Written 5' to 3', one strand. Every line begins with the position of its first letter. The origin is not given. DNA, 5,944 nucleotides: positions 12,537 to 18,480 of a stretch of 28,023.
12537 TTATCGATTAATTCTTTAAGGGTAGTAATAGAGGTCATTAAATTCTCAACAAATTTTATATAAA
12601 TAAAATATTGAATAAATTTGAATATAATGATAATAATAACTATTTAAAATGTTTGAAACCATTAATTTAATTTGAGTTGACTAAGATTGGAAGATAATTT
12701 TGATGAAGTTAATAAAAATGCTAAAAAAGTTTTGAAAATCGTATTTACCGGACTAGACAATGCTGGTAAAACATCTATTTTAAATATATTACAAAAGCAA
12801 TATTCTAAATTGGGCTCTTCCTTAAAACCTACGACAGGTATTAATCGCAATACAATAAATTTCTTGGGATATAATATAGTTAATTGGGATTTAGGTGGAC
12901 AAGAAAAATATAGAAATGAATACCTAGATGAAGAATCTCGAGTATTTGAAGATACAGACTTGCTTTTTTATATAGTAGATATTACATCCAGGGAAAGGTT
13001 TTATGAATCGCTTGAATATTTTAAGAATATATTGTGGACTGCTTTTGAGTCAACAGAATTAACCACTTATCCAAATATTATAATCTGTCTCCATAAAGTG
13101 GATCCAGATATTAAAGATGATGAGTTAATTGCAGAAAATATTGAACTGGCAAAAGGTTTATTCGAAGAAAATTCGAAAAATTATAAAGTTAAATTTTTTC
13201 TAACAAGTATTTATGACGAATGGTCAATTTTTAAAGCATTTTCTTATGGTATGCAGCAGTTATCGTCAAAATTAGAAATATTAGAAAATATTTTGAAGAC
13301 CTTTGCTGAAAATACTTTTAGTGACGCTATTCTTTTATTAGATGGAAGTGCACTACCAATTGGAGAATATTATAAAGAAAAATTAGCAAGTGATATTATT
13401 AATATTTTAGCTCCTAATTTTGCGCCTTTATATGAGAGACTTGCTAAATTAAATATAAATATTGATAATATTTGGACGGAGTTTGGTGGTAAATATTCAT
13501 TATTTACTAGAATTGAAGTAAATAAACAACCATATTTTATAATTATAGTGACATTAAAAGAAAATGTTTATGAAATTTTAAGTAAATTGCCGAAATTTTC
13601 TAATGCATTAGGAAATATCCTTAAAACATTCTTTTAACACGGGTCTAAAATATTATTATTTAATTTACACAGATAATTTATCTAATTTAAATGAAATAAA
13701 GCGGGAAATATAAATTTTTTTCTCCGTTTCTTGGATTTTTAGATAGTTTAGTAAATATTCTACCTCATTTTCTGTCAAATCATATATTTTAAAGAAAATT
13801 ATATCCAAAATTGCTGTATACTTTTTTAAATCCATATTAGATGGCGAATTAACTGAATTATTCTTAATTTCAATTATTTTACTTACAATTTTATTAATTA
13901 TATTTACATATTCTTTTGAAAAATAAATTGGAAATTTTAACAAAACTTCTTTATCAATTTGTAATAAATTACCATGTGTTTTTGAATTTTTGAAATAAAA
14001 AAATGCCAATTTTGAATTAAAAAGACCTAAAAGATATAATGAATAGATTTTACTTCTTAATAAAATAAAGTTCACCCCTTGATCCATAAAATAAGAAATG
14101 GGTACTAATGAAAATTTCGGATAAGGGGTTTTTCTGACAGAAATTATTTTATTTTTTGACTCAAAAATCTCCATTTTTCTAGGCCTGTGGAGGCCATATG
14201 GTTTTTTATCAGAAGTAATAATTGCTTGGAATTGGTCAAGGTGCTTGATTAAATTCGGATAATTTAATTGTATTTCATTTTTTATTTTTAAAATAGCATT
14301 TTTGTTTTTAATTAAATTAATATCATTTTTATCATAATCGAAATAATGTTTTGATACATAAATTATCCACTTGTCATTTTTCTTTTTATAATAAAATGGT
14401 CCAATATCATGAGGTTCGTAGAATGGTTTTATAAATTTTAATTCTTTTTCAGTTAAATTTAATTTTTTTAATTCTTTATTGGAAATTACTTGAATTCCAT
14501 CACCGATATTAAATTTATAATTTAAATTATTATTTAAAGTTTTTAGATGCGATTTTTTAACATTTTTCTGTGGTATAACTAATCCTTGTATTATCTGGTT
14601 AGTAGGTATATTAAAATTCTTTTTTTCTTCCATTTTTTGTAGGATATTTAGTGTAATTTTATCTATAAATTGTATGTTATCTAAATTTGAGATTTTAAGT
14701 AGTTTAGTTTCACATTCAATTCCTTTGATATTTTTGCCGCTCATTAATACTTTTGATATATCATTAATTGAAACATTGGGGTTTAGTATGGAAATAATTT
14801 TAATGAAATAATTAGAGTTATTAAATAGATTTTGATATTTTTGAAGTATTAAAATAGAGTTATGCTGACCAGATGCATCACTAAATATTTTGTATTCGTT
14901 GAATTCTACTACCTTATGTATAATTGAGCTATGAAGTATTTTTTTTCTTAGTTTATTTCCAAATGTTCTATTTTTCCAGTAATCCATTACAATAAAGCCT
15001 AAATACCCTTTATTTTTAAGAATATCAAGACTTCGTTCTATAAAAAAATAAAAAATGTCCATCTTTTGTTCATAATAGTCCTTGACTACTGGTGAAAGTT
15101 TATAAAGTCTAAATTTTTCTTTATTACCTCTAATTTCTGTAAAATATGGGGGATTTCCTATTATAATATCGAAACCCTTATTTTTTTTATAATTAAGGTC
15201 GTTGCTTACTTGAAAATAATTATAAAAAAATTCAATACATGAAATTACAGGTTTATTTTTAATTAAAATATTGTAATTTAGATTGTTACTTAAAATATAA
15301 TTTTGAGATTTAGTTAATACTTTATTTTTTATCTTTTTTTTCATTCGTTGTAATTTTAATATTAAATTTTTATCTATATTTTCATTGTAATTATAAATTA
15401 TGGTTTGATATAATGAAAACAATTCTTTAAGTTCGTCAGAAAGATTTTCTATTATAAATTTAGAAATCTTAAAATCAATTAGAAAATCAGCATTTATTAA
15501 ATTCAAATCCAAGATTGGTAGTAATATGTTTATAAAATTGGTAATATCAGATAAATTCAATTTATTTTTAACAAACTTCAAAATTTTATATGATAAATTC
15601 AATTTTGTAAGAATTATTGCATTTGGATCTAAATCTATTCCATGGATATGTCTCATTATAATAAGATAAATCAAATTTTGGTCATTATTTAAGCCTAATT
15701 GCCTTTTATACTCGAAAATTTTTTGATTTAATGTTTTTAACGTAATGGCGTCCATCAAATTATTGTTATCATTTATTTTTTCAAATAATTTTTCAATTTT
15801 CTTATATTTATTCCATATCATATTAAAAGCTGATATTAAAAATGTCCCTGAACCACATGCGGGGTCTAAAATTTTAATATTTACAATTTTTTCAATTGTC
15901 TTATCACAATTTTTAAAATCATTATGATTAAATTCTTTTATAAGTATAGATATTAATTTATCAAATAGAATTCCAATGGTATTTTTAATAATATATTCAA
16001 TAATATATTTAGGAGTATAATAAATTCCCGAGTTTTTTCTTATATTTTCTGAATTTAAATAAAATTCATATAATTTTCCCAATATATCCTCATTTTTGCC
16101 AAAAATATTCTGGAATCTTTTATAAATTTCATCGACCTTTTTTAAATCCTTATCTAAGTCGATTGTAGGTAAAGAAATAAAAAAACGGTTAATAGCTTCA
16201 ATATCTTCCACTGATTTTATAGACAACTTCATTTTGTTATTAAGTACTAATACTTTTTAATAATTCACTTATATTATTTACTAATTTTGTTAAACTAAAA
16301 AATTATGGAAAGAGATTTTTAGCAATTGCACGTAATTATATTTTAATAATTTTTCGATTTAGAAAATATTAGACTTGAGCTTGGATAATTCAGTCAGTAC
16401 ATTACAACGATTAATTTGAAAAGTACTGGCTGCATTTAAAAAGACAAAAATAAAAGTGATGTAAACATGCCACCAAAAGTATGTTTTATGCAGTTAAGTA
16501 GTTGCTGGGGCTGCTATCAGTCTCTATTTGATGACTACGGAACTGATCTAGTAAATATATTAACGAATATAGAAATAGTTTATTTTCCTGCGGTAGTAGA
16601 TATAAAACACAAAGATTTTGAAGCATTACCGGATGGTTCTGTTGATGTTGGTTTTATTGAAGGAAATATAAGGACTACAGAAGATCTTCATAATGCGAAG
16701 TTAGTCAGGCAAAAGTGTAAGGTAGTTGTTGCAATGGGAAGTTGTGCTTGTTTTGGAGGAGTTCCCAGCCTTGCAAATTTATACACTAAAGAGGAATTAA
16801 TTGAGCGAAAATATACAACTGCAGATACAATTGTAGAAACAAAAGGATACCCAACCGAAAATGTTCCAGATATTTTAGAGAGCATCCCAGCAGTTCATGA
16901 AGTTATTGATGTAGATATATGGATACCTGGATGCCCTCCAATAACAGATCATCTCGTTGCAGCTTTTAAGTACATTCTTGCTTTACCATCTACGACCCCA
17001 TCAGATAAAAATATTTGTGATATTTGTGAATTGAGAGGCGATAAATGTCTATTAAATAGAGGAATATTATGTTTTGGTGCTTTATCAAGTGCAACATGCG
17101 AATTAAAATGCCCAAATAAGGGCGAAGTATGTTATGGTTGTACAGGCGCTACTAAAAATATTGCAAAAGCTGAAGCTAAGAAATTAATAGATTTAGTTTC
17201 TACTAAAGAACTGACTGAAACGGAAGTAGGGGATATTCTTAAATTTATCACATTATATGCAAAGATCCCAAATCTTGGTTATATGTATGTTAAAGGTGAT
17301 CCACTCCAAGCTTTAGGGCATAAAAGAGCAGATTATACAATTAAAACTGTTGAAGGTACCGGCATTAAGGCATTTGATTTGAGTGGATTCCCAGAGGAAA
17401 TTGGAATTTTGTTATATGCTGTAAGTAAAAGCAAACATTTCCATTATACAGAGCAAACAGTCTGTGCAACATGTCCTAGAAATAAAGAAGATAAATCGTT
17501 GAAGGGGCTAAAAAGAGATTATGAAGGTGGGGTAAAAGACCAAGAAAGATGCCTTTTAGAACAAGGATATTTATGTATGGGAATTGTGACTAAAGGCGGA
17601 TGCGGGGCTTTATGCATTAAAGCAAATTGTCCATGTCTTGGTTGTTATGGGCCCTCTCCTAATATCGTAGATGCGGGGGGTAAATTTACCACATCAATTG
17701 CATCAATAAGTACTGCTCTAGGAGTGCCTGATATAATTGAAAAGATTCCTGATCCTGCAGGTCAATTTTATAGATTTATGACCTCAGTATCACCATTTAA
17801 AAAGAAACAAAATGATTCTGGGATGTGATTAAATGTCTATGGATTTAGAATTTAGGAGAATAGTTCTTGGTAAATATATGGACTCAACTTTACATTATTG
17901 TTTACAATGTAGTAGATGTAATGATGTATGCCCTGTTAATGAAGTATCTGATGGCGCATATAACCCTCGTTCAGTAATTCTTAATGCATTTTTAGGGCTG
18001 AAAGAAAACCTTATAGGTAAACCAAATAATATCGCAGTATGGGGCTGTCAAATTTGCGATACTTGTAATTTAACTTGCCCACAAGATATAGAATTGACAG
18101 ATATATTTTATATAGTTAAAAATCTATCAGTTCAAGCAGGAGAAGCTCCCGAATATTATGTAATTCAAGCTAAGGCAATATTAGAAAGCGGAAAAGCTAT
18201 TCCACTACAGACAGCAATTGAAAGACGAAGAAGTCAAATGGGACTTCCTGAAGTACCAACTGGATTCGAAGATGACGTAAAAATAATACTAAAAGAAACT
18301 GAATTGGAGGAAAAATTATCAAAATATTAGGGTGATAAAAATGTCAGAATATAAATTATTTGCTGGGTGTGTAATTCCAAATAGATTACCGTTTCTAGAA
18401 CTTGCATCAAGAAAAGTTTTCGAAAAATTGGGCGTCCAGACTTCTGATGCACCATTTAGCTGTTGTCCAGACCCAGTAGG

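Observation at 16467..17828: MvhG with a duplicated 8-cysteine Fe-S module (predicted five-cluster wire)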

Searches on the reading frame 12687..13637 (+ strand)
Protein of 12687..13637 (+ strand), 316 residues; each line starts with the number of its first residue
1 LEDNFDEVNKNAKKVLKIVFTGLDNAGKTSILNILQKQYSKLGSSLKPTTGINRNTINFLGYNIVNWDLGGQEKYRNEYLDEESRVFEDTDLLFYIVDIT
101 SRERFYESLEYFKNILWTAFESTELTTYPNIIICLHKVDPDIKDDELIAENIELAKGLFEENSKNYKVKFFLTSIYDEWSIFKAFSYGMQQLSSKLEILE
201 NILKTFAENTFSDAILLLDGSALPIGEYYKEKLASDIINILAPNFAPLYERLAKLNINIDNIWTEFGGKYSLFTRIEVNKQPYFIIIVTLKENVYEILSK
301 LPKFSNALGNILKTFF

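Call 5: search_protein_families(library=pfam, proteins=[window:12687-13637:+], max_evalue=0.001)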
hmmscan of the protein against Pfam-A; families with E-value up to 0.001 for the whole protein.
window:12687-13637:+ (316 aa): 7 families
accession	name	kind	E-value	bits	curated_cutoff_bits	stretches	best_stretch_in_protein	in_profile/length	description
PF04670.18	Gtr1_RagA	-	2.8e-30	105.9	22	1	17-223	1-208/232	Gtr1/RagA G protein conserved region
PF00025.27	Arf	-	1e-20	74.4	22.3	1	10-168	9-145/174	ADP-ribosylation factor family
PF01926.29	MMR_HSR1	-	8.4e-09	36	21.9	1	17-111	1-95/113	50S ribosome-binding GTPase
PF09439.16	SRPRB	-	4.8e-06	26.5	25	1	16-148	4-130/178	Signal recognition particle receptor beta subunit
PF00071.28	Ras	-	2.1e-05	24.6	21.6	1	17-190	1-158/162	Ras family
PF08477.19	Roc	-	3.8e-05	24.3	27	1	17-111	1-97/119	Ras of Complex, Roc, domain of DAPkinase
PF00503.26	G-alpha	-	7.4e-05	22.5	48.8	0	47-101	168-218/333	G-protein alpha subunit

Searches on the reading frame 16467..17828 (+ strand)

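Call 4: search_protein_families(library=pfam, proteins=[window:16467-17828:+], max_evalue=0.01)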
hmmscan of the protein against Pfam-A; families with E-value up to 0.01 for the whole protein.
window:16467-17828:+ (453 aa): 1 family
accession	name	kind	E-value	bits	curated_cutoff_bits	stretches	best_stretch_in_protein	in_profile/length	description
PF01058.29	Oxidored_q6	-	5.9e-26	91.1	27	1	13-168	1-126/128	NADH ubiquinone oxidoreductase, 20 Kd subunit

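Call 6: search_protein_families(library=ncbifam, proteins=[window:16467-17828:+], max_evalue=0.01)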
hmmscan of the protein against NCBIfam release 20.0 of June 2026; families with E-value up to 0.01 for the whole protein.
window:16467-17828:+ (453 aa): 16 families
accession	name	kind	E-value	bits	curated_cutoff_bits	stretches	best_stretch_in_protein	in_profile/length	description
NF045875.1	F420_non_VhuG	exception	1.3e-73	247.7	450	3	4-188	6-181/286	F420-non-reducing hydrogenase subunit VhuG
NF040836.1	sulfhyd_HydD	equivalog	2.7e-35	121.8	500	2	4-260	7-243/261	NADPH-dependent hydrogenase/sulfhydrogenase 1 subunit delta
NF040831.1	sulfhyd_ShyD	equivalog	1.4e-26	93.6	460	2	5-235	3-213/240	NAD(P)-dependent hydrogenase/sulfhydrogenase 2 subunit delta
TIGR03294.1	FrhG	equivalog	5.2e-18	65.6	245.5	1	4-100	3-94/228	coenzyme F420 hydrogenase subunit gamma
TIGR01957.1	nuoB_fam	subfamily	1.1e-05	25.4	142.7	1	111-167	82-135/145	NADH-quinone oxidoreductase subunit B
NF005012.1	PRK06411.1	subfamily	1.8e-05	24.4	116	1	140-168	124-152/166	NADH-quinone oxidoreductase subunit NuoB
NF045520.1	H2_NiFeSe_small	exception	0.00025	20.5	470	0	79-116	139-176/314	NiFeSe hydrogenase small subunit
NF011393.0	PRK14818.1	equivalog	0.00049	19.7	255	0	142-165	123-146/173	NADH dehydrogenase subunit B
NF011394.0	PRK14819.1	equivalog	0.00049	19.7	312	1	99-167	86-149/264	NADH-quinone oxidoreductase subunit B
NF011395.0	PRK14820.1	equivalog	0.001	18.9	263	0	139-173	122-156/180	NADH-quinone oxidoreductase subunit B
TIGR00391.1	hydA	subfamily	0.0012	18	179.5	0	143-173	178-210/365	hydrogenase small subunit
NF011391.0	PRK14816.1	equivalog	0.0016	18.1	283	0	99-164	107-167/196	NADH-quinone oxidoreductase subunit B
NF011390.0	PRK14815.1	equivalog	0.0023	17.3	281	0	142-167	125-150/183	NADH dehydrogenase subunit B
NF011392.0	PRK14817.1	equivalog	0.0082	15.8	271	0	86-164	79-150/182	NADH-quinone oxidoreductase subunit B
NF011388.0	PRK14813.1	equivalog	0.0093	15.8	294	0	141-167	120-146/189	NADH dehydrogenase subunit B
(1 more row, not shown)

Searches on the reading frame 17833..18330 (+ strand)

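Call 4: search_protein_families(library=pfam, proteins=[window:17833-18330:+], max_evalue=0.01)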
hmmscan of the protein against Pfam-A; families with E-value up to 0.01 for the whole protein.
window:17833-18330:+ (165 aa): 8 families
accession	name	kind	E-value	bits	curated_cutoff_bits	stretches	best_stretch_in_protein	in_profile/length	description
PF13183.11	Fer4_8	-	5.7e-09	36.8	27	1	20-86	2-68/68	4Fe-4S dicluster domain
PF13484.11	Fer4_16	-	1.4e-06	29.4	30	1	23-84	2-65/66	4Fe-4S double cluster binding domain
PF13237.11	Fer4_10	-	1.6e-06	28.4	25.5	1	21-83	7-53/53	4Fe-4S dicluster domain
PF13534.11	Fer4_17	-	2.7e-06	28.3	22.2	1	23-86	2-60/61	4Fe-4S dicluster domain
PF13187.11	Fer4_9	-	0.00011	22.6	27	1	22-85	1-50/52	4Fe-4S dicluster domain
PF14697.11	Fer4_21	-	0.0058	17.2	35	0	18-37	36-55/59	4Fe-4S dicluster domain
PF12838.12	Fer4_7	-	0.0074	17.2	27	0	17-36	32-51/52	4Fe-4S dicluster domain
PF25160.1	LdpA_Fe-S-bd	-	0.0084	16.3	27.6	0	21-41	26-46/49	LdpA Fe-S cluster-binding domain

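Call 6: search_protein_families(library=ncbifam, proteins=[window:17833-18330:+], max_evalue=0.01)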
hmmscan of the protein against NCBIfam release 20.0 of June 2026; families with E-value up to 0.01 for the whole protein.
window:17833-18330:+ (165 aa): 27 families (the best 25 are shown)
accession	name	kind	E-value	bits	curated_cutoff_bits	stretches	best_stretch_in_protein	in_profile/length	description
TIGR03290.1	CoB_CoM_SS_C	equivalog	2.3e-23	82.8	160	1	21-158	2-140/144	CoB--CoM heterodisulfide reductase subunit C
NF038018.1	qmoC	equivalog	7.4e-14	52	300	1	4-108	2-100/360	quinone-interacting membrane-bound oxidoreductase complex subunit QmoC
NF041890.1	hdrC_Methbact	equivalog_domain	2.7e-12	46.7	270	1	17-107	25-109/192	ferredoxin:CoB-CoM heterodisulfide reductase subunit HdrC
NF041779.1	hetero_SS_HdrC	equivalog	3.3e-10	39.8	350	1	20-103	30-107/198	ferredoxin:CoB-CoM heterodisulfide reductase subunit HdrC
NF008369.0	PRK11168.1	equivalog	2.5e-08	33.3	278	1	16-97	6-85/401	anaerobic glycerol-3-phosphate dehydrogenase subunit C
TIGR03379.1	glycerol3P_GlpC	equivalog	6.8e-06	25.1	279.9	1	6-36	37-67/397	anaerobic glycerol-3-phosphate dehydrogenase subunit GlpC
NF009226.0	PRK12576.1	equivalog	1.2e-05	24.8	344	1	68-106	206-244/317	succinate dehydrogenase/fumarate reductase iron-sulfur subunit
NF009227.0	PRK12577.1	equivalog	1.5e-05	23.8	349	1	66-100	205-240/330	succinate dehydrogenase/fumarate reductase iron-sulfur subunit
TIGR00273.1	TIGR00273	equivalog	2.2e-05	23.5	444.8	1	11-108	284-381/432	LutB/LldF family L-lactate oxidation iron-sulfur protein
NF045724.1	ferredox_TmcB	equivalog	2.9e-05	22.8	735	1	18-109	38-138/430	electron transfer complex ferredoxin TmcB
NF045670.1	quin_L_LdhH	equivalog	4.1e-05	22.1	800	1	20-109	303-393/706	L-lactate dehydrogenase (quinone) large subunit LdhH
NF004898.0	PRK06259.1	equivalog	4.2e-05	22.4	385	1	19-123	132-240/488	fumarate reductase (CoM/CoB) subunit TfrB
NF004616.0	PRK05950.1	subfamily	4.7e-05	22.6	228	1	19-101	145-235/238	succinate dehydrogenase iron-sulfur subunit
TIGR01945.1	rnfC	subfamily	5e-05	22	245.95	1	19-96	361-428/435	RnfABCDGE type electron transport complex subunit C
NF008434.0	PRK11274.1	equivalog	0.00036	19.6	333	1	8-98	10-101/409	glycolate oxidase subunit GlcF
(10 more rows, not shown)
